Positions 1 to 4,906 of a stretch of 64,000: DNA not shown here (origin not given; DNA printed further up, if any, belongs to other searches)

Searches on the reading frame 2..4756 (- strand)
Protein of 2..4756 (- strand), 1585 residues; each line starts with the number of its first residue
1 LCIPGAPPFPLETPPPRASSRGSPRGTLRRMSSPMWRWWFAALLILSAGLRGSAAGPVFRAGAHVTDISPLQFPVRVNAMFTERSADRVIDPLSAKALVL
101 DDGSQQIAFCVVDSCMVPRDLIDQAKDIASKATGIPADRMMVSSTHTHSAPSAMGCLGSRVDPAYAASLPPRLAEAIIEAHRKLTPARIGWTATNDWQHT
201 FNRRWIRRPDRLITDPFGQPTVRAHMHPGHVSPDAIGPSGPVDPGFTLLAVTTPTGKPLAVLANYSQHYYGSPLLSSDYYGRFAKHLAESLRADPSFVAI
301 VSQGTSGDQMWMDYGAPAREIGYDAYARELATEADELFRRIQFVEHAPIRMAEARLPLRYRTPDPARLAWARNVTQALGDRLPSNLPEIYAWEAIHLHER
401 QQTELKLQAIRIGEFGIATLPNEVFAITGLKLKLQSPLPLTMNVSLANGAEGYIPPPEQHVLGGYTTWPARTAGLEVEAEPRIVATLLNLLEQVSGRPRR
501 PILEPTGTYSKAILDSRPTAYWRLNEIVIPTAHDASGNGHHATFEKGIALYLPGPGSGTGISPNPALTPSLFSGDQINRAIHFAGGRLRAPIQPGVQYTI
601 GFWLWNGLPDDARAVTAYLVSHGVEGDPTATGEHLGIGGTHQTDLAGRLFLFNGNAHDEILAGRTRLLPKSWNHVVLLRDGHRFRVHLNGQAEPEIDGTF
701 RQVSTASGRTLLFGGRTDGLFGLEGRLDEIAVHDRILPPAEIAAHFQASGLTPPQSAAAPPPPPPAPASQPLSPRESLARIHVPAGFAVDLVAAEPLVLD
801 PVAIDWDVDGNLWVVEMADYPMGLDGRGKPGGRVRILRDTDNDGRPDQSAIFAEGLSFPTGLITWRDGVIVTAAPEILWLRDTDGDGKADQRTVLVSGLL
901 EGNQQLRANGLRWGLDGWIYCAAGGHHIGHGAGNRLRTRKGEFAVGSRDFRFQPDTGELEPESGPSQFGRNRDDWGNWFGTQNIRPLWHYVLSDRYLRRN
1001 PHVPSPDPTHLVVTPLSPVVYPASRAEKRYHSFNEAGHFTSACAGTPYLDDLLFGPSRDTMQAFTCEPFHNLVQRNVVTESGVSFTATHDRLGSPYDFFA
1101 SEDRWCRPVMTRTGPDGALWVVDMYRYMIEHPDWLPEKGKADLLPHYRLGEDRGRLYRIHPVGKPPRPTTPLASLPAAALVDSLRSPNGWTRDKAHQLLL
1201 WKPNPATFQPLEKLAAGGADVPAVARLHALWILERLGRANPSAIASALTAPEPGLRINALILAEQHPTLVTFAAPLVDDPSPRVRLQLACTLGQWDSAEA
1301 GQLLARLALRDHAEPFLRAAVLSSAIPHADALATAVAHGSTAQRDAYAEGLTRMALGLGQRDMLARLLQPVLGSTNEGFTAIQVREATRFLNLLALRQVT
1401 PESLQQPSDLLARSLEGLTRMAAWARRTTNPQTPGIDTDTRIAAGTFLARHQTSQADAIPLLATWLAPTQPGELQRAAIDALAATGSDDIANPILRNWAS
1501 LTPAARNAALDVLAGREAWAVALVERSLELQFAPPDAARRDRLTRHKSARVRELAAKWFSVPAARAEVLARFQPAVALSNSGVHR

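Call 45: search_protein_families(library=pfam, proteins=[window:2-4756:-], max_evalue=0.001)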
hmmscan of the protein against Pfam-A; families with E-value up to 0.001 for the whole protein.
window:2-4756:- (1585 aa): 4 families
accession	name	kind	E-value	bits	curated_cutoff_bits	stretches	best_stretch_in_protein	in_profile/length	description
PF23500.1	DUF7133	-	1.6e-143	479.1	27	1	773-1161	1-383/385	Domain of unknown function (DUF7133)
PF13385.13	Laminin_G_3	-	2e-10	41.5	27.6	1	596-743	17-151/151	Concanavalin A-like lectin/glucanases superfamily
PF13646.12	HEAT_2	-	3.3e-07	30.9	27.7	1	1245-1322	5-85/88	HEAT repeats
PF04734.18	Ceramidase_alk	-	0.00016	20.9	32.1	0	94-154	37-101/509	Neutral/alkaline non-lysosomal ceramidase, N-terminal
